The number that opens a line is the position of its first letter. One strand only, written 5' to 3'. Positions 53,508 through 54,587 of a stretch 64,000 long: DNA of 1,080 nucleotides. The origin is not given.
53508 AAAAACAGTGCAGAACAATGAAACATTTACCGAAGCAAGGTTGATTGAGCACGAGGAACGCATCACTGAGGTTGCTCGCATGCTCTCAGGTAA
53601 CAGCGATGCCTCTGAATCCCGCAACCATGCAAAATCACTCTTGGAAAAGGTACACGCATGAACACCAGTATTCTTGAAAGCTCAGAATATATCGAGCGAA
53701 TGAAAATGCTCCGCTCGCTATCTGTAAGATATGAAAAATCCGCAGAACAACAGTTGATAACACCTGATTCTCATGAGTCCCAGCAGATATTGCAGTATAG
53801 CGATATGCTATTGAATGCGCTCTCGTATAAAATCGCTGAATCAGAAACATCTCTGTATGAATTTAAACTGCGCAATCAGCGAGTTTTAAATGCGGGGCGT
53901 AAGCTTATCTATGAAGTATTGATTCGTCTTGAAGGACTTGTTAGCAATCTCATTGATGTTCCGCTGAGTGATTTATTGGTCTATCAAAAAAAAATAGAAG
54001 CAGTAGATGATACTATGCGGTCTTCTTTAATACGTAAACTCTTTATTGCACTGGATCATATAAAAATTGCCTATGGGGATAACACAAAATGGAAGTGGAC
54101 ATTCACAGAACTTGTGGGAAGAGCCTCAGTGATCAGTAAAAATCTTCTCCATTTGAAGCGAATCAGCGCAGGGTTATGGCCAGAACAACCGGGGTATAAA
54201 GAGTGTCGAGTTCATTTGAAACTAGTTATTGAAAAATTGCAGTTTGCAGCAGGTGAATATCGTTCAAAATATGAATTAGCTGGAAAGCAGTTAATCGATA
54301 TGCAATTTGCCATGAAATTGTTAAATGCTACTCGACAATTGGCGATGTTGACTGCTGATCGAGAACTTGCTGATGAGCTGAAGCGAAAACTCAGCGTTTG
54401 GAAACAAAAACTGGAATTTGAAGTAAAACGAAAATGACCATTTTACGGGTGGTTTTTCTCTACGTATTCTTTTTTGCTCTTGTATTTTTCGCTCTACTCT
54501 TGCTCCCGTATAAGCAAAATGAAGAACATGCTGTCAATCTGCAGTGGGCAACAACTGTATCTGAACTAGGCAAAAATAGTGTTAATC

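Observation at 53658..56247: Three-gene unknown module translationally coupled to nadK-recN and ending 87 nt before mraZ; last gene encodes a secreted degenerate LytM (M23-like) protein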

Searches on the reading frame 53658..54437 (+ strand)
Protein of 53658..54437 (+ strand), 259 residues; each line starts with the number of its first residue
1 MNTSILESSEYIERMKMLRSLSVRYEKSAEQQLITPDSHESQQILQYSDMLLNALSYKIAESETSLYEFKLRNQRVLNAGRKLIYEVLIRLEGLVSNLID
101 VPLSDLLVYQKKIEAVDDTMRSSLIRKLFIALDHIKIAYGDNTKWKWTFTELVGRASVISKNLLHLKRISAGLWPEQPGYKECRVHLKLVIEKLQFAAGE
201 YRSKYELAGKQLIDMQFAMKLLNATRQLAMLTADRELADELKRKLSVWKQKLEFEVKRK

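Call 3: search_protein_families(library=pfam, proteins=[window:53658-54437:+], max_evalue=1)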
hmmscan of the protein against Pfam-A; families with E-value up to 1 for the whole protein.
window:53658-54437:+ (259 aa): 1 family
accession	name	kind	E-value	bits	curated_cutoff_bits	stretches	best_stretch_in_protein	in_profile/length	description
PF07216.17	LcrG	-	0.31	11.5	24.1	0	216-252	38-74/91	LcrG protein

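Call 4: search_protein_families(library=ncbifam, proteins=[window:53658-54437:+], max_evalue=1)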
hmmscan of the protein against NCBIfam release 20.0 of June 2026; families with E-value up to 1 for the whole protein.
window:53658-54437:+ (259 aa): 1 family
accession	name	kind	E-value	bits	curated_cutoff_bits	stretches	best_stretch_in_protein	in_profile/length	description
TIGR02573.1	LcrG_PcrG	equivalog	0.19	11.7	90.8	1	216-252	37-73/90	LcrG family type III secretion system chaperone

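Call 14: find_homologous_proteins(query=window:53658-54437:+, max_evalue=0.01)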
Query window:53658-54437:+ (259 aa): 3 proteins with E <= 0.01 among 1081 candidates.
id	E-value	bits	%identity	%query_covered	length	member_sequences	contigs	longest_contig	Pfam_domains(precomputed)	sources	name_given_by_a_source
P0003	1.5e-159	547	100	100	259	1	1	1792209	-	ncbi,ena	-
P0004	6.9e-113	394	69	100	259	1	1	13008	-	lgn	-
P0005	1.2e-39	155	41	74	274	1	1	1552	-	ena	-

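Call 29: search_protein_representatives(alignment_id=A1)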
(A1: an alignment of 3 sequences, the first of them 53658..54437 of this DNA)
Query: 3 sequences, 259 profile positions. Proteins with E-value up to 0.001 (for the whole library): 243; up to 1e-10: 183; up to 1e-30: 101. The best 150 are listed.
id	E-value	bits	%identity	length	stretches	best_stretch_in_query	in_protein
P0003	2.5e-140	482.7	-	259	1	1-259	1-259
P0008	2.4e-78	279.6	-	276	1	8-258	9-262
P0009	1.2e-70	254.3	-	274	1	8-258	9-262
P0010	3.5e-67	243.0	-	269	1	10-259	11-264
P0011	9.7e-65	235.0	-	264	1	15-259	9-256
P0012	1.8e-64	234.1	-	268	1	8-257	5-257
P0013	2.6e-64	233.5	-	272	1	8-259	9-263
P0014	1.2e-62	228.2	-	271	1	13-259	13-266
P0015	9.9e-62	225.1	-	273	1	4-258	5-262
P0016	6.8e-61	222.4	-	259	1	7-259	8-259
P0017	4.7e-60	219.6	-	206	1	6-202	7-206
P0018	8.3e-60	218.8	-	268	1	16-258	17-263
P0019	1.2e-59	218.3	-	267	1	7-259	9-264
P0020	1.5e-59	218.0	-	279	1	30-259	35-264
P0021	9.2e-59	215.4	-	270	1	7-256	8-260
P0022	3.6e-58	213.4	-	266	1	7-258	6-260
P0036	5.2e-50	186.7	-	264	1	7-257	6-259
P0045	1.7e-48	181.7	-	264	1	7-259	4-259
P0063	5.1e-41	157.2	-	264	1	8-254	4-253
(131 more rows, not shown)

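Call 31: search_protein_families(library=pfam, alignment_id=A4, max_evalue=0.01)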
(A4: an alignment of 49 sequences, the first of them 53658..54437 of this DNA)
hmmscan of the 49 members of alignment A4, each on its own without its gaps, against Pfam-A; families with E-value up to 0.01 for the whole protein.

A. member 1, window:53658-54437:+ (259 aa): 0 families

B. families by the number of members that match (of 49 scanned): 8 families
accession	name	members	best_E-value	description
PF18537.6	CODH_A_N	1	0.0021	Carbon monoxide dehydrogenase subunit alpha N-terminal domain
PF14193.11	DUF4315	1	0.0025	Domain of unknown function (DUF4315)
PF10241.14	KxDL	1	0.0025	Uncharacterized conserved protein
PF17107.11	SesA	1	0.0027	N-terminal domain on NACHT_NTPase and P-loop NTPases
PF25263.1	DUF7863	1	0.004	Domain of unknown function (DUF7863)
PF12753.13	Nro1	1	0.005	Nuclear pore complex subunit Nro1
PF09177.16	STX6_10_61_N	1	0.007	Syntaxin 6/10/61, N-terminal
PF11091.14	T4_tail_cap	1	0.0095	Tail-tube assembly protein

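Call 36: find_related_loci(query=A6, collection=genome_contigs, flank=10000)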
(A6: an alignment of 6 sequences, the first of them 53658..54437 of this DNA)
Query A6 (259 aa) in genome_contigs; peptide patterns used: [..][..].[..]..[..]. (x = any residue, [..] = any of these).
600 stretches matched a pattern (row limit reached: there are more); 580 encode a relative of the query (tblastn E <= 1e-3); the best 80 are kept; 80 distinct loci.
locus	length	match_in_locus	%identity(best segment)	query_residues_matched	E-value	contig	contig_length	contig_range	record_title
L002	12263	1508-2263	52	1-252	5e-86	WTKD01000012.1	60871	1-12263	MAG: Spirochaetaceae bacterium isolate SS36427bin_6 NODE_47_length_60871_cov_28.327595, whole genome shotgun sequence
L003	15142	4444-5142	39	26-258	2e-49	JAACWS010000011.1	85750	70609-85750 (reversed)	MAG: Spirochaetales bacterium isolate CG_2015-01t_49_51 CG_2015-01t_curated_scaffold_73, whole genome shotgun sequence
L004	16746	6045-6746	40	26-259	5e-49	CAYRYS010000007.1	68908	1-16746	MAG TPA_asm: uncultured Spirochaetales bacterium isolate SRP252850_co1_379 genome assembly, contig: NODE_435_length_6890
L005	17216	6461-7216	38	11-259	9e-49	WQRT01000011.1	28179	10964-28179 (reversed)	MAG: Treponema sp. isolate Co191P1bin45 JGI24694J35173_10000893, whole genome shotgun sequence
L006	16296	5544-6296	39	11-258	7e-49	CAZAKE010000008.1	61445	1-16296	MAG TPA_asm: uncultured Spirochaetales bacterium isolate binchicken_co8_353 genome assembly, contig: NODE_352_length_614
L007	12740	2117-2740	40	52-259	1e-47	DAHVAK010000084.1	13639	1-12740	MAG TPA_asm: Spirochaetales bacterium isolate clean1700 k141_31421, whole genome shotgun sequence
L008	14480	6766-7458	39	23-253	1e-47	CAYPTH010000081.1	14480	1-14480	MAG TPA_asm: uncultured Spirochaetaceae bacterium isolate binchicken_co8_361 genome assembly, contig: NODE_7522_length_1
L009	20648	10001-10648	41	44-259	1e-47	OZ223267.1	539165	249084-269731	MAG: Spirochaetia bacterium isolate 50ab941f-e521-41e2-bb97-00a459704a5b genome assembly, chromosome: 4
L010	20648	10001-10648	40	44-259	3e-47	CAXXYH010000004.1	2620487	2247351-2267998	MAG: Spirochaetia bacterium isolate 3f6413ad-2fe3-400d-aa3f-8d8018634007 genome assembly, contig: contig_4, whole genome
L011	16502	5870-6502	40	49-259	2e-47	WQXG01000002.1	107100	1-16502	MAG: Treponema sp. isolate Emb289P3bin141 Ga0123356_10000070, whole genome shotgun sequence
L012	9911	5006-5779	38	4-258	2e-47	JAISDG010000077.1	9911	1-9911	MAG: Spirochaetaceae bacterium isolate Gx485_bin120 k119_820180, whole genome shotgun sequence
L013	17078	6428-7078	40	43-259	1e-47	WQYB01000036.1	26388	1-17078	MAG: Treponema sp. isolate Emb289P3bin69 Ga0123356_10001432, whole genome shotgun sequence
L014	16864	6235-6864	40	49-258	2e-47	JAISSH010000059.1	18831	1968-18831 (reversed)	MAG: Treponema sp. isolate Mcx344_bin19 k119_1449672, whole genome shotgun sequence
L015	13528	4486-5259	38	4-258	4e-47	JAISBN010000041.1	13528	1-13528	MAG: Treponema sp. isolate Gx481_bin22 k119_4079810, whole genome shotgun sequence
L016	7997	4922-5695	37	4-258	1e-46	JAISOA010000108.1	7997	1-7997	MAG: Spirochaetaceae bacterium isolate Iy174_bin21 k119_953722, whole genome shotgun sequence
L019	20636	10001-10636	39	49-259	8e-47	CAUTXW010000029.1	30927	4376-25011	MAG TPA_asm: uncultured Treponema sp. isolate ERR10228871_bin.53_MetaWRAP_v1.3_MAG genome assembly, contig: ERZ21659627.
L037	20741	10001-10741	36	9-253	1e-45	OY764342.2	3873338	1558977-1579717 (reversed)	MAG: Spirochaetia bacterium isolate 9506cec9-e293-4340-b26d-6248213b6694 genome assembly, chromosome: 1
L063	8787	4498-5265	35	3-257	3e-44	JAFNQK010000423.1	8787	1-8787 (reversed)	MAG: Treponema sp. isolate RGIG28 Dairy_cattle_Abomasum-3__c1449053, whole genome shotgun sequence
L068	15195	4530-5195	39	37-258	2e-45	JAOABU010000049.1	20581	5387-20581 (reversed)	MAG: Spirochaetes bacterium isolate SKW186 k141_392394, whole genome shotgun sequence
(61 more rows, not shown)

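Call 43: search_protein_families(library=pfam, proteins=[L009:5778-6254:+, L009:6272-7294:+, L009:10685-11101:-, L009:11172-12248:+, L009:12238-13131:+, L009:13132-14001:+, L009:14062-14790:+, L009:14798-16396:+, L037:12315-13187:+, L068:6698-7657:+], max_evalue=0.01)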
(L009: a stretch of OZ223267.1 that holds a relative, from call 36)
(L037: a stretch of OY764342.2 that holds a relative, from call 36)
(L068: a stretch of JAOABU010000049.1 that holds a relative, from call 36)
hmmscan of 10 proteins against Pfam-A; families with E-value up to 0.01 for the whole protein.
L009:5778-6254:+ (158 aa): 1 family
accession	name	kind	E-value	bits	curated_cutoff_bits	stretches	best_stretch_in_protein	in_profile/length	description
PF01584.24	CheW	-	1.5e-34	119.1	23.5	1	8-146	1-135/138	CheW-like domain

L009:6272-7294:+ (340 aa): 1 family
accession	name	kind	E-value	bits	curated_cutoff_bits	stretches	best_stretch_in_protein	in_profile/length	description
PF01041.23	DegT_DnrJ_EryC1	-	5.1e-30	105.3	19.8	1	9-334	2-357/360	DegT/DnrJ/EryC1/StrS aminotransferase family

L009:10685-11101:- (138 aa): 2 families
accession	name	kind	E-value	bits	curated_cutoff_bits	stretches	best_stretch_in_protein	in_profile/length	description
PF00383.29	dCMP_cyt_deam_1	-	8.4e-22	77.4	25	1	3-104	4-100/102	Cytidine and deoxycytidylate deaminase zinc-binding region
PF08211.18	dCMP_cyt_deam_2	-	1.1e-09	39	25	1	4-64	42-102/130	Cytidine and deoxycytidylate deaminase zinc-binding region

L009:11172-12248:+ (358 aa): 4 families
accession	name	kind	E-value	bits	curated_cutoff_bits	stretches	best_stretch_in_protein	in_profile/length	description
PF23414.1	Beta-prop_EML_2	-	5.5e-05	23.1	90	1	140-276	21-153/266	Echinoderm microtubule-associated protein second beta-propeller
PF23756.1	Beta-prop_HPS5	-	0.00018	21.3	34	1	159-279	21-139/328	HPS5 beta propeller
PF23726.1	Beta-prop_RSE1_2nd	-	0.0025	17.6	30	1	137-257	87-215/327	RSE1/DDB1/CPSF1 second beta-propeller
PF23410.3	Beta-prop_VPS8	-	0.0032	16.9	28.9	1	165-295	30-159/358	Vps8 beta-propeller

L009:12238-13131:+ (297 aa): 1 family
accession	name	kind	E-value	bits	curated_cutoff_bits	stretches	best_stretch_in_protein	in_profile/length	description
PF01551.29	Peptidase_M23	-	1.2e-11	45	28.7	1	49-152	2-96/96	Peptidase family M23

L009:13132-14001:+ (289 aa): 9 families
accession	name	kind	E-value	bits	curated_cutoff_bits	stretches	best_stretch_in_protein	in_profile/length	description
PF13489.12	Methyltransf_23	-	1.1e-23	84.2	27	1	105-244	20-159/164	Methyltransferase domain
PF08241.18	Methyltransf_11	-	3.2e-16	60.2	21.2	1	112-202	1-95/95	Methyltransferase domain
PF08242.18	Methyltransf_12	-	2.6e-11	44.6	30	1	112-200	1-98/98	Methyltransferase domain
PF13649.12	Methyltransf_25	-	3.2e-11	44.2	27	1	112-198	2-97/97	Methyltransferase domain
PF13847.12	Methyltransf_31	-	1.3e-08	35.1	27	1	109-206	5-113/145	Methyltransferase domain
PF07021.18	MetW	-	0.00044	20.4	21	1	112-206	18-111/193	Methionine biosynthesis protein MetW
PF07757.19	AdoMet_MTase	-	0.00067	20.3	27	0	105-137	59-91/115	Predicted AdoMet-dependent methyltransferase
PF01209.24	Ubie_methyltran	-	0.0061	16.4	20.1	0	107-204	47-153/233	ubiE/COQ5 methyltransferase family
PF03141.22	Methyltransf_29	-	0.0083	15.2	23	1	111-208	121-223/506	Putative S-adenosyl-L-methionine-dependent methyltransferase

L009:14062-14790:+ (242 aa): 1 family
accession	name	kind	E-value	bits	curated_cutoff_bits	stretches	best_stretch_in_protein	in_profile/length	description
PF16258.11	DUF4912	-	1.8e-29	102.9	29.4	1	85-196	1-114/118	Domain of unknown function (DUF4912)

L009:14798-16396:+ (532 aa): 2 families
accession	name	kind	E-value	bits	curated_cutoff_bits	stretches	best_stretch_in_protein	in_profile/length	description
PF09210.16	BE_C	-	1.4e-40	138.2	25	1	425-525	1-101/101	1,4-alpha-glucan branching enzyme, C-terminal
PF03065.20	Glyco_hydro_57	-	2.7e-28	99.6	21.2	1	10-395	2-285/291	Glycosyl hydrolase family 57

L037:12315-13187:+ (290 aa): 1 family
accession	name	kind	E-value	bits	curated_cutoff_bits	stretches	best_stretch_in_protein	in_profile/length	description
PF01551.29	Peptidase_M23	-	2.5e-19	69.7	28.7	1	40-135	2-89/96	Peptidase family M23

L068:6698-7657:+ (319 aa): 1 family
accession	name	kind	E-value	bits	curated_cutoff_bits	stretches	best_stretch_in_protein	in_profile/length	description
PF01551.29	Peptidase_M23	-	8.6e-06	26.3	28.7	1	70-156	2-79/96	Peptidase family M23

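Call 49: search_protein_families(library=ncbifam, alignment_id=A5, max_evalue=0.001)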
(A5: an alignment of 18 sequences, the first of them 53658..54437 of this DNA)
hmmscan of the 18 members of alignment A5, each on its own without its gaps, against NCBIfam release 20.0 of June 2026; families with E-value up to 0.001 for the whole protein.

A. member 1, window:53658-54437:+ (259 aa): 0 families

B. families by the number of members that match (of 18 scanned): 0 families

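Call 53: search_protein_families(library=pfam, proteins=[L019:10654-11850:+, L063:5292-6512:+, L005:7237-9009:+, L005:8927-11194:+, L005:11232-12479:+, L003:5147-6286:+, L003:6243-7067:+, L002:2277-3308:+, L037:11254-12318:+, L063:6520-7392:+], max_evalue=0.01)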
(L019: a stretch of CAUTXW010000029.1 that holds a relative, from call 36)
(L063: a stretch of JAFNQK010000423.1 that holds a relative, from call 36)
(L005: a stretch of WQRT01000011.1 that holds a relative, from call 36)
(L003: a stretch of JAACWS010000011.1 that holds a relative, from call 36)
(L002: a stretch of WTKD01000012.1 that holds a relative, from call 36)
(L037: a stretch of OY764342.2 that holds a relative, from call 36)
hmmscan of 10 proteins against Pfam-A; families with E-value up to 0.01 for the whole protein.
L019:10654-11850:+ (398 aa): 3 families
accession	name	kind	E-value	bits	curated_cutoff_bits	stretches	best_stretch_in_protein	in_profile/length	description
PF13023.12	HD_3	-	3e-22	79.7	22.5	1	196-374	1-163/165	HD domain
PF12917.13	YfbR-like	-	2.5e-18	66.8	25.9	1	192-306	2-119/182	5'-deoxynucleotidase YfbR-like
PF01966.28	HD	-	2.8e-05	24.8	22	1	216-320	1-101/116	HD domain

L063:5292-6512:+ (406 aa): 3 families
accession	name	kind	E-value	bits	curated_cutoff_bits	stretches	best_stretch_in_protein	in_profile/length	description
PF13023.12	HD_3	-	1e-22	81.2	22.5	1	201-380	1-162/165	HD domain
PF12917.13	YfbR-like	-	2e-18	67.2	25.9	1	200-304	5-109/182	5'-deoxynucleotidase YfbR-like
PF01966.28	HD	-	0.0038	17.9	22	0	221-357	1-114/116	HD domain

L005:7237-9009:+ (590 aa): 3 families
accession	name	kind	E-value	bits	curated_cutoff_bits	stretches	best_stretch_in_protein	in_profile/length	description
PF00664.28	ABC_membrane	-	4.6e-42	145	28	1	27-298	2-274/274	ABC transporter transmembrane region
PF00005.33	ABC_tran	-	1.4e-25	90.9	25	1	367-513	1-136/137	ABC transporter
PF02463.25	SMC_N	-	2.1e-07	31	40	1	349-555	109-210/220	RecF/RecN/SMC N terminal domain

L005:8927-11194:+ (755 aa): 4 families
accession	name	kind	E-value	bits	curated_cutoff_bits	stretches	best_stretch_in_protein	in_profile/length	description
PF00664.28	ABC_membrane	-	4.7e-42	145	28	1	222-461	33-274/274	ABC transporter transmembrane region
PF00005.33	ABC_tran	-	3.9e-26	92.7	25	1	530-678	1-137/137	ABC transporter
PF02463.25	SMC_N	-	0.0023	17.9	40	1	138-720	113-211/220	RecF/RecN/SMC N terminal domain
PF13604.12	AAA_30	-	0.0029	17.8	27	0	540-569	18-46/191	AAA domain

L005:11232-12479:+ (415 aa): 0 families

L003:5147-6286:+ (379 aa): 0 families

L003:6243-7067:+ (274 aa): 0 families

L002:2277-3308:+ (343 aa): 1 family
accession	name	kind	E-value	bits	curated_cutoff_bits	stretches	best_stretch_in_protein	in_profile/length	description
PF18975.6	DUF5711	-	0.0017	18.1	26.3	1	268-339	228-301/344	Family of unknown function (DUF5711)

L037:11254-12318:+ (354 aa): 1 family
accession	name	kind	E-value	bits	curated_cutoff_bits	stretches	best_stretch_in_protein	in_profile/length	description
PF18975.6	DUF5711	-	0.00039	20.2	26.3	1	247-350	203-306/344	Family of unknown function (DUF5711)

L063:6520-7392:+ (290 aa): 7 families
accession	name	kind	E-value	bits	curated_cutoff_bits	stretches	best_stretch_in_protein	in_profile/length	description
PF01476.26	LysM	-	9.3e-36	122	20.9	2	101-144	1-43/43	LysM domain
PF01551.29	Peptidase_M23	-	1.9e-14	54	28.7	1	195-284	4-96/96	Peptidase family M23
PF23473.1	LysM3_LYK4_5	-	1.3e-09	38.4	29.3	1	28-62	4-38/48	LYK4/5 LysM3 domain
PF04225.17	LysM_OapA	-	8.2e-07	29.5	22.3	1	100-143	4-51/85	Opacity-associated protein A LysM-like domain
PF23472.1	LysM2_CERK1_LYK3_4_5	-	7.2e-06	26.3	27.4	0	25-72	4-54/56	LYK3/4/5 LysM2 domain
PF23446.1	LysM1_NFP_LYK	-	1e-05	26.8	36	0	107-144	16-54/60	NFP/LYK LysM1 domain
PF23457.1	LysM2_NFP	-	2.1e-05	24.9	36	0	22-43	1-22/56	NFP LysM2 domain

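Call 57: search_solved_structures(query=A8, max_evalue=0.01, show_alignments=1)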
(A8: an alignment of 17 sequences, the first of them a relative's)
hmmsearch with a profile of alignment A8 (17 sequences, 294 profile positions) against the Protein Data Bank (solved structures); distinct sequences matched with E-value up to 0.01: 34.
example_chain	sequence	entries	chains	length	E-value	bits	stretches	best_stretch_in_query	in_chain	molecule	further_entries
7qrl_A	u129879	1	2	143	7.6e-15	57.7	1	25-155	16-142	DipM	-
7qrl_C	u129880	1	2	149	8.5e-15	57.6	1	25-155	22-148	DipM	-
5kvp_A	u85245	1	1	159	2.8e-12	49.3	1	57-140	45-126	Zoocin A endopeptidase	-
6jmx_A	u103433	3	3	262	2.7e-11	46.1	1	24-141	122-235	Peptidase M23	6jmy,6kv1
9m7n_A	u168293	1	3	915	3.9e-11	45.5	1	58-150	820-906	Gp16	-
6jn1_A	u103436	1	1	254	2e-10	43.2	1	24-141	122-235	Peptidase M23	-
6jn0_A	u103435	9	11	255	2e-10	43.2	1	24-141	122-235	Peptidase M23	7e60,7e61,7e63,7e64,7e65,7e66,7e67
6jmz_A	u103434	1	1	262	2.1e-10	43.1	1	24-141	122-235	Peptidase M23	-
3slu_A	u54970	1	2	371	2.3e-10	43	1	46-153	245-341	M23 peptidase domain protein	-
6muk_A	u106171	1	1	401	2.7e-10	42.8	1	46-153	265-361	Peptidase M23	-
6jn7_A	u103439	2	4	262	2.7e-10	42.8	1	24-141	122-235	Peptidase M23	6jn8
5j1l_B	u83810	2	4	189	4.2e-10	42.2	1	44-139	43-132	ToxR-activated gene (TagE)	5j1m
5j1k_A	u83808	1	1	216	5.4e-10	41.8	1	44-139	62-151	ToxR-activated gene (TagE)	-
4rny_A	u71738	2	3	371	3e-09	39.3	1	28-176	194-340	Conserved hypothetical secreted protein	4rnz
9gy1_A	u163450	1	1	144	3.8e-09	39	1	41-139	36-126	Peptidase, M23 family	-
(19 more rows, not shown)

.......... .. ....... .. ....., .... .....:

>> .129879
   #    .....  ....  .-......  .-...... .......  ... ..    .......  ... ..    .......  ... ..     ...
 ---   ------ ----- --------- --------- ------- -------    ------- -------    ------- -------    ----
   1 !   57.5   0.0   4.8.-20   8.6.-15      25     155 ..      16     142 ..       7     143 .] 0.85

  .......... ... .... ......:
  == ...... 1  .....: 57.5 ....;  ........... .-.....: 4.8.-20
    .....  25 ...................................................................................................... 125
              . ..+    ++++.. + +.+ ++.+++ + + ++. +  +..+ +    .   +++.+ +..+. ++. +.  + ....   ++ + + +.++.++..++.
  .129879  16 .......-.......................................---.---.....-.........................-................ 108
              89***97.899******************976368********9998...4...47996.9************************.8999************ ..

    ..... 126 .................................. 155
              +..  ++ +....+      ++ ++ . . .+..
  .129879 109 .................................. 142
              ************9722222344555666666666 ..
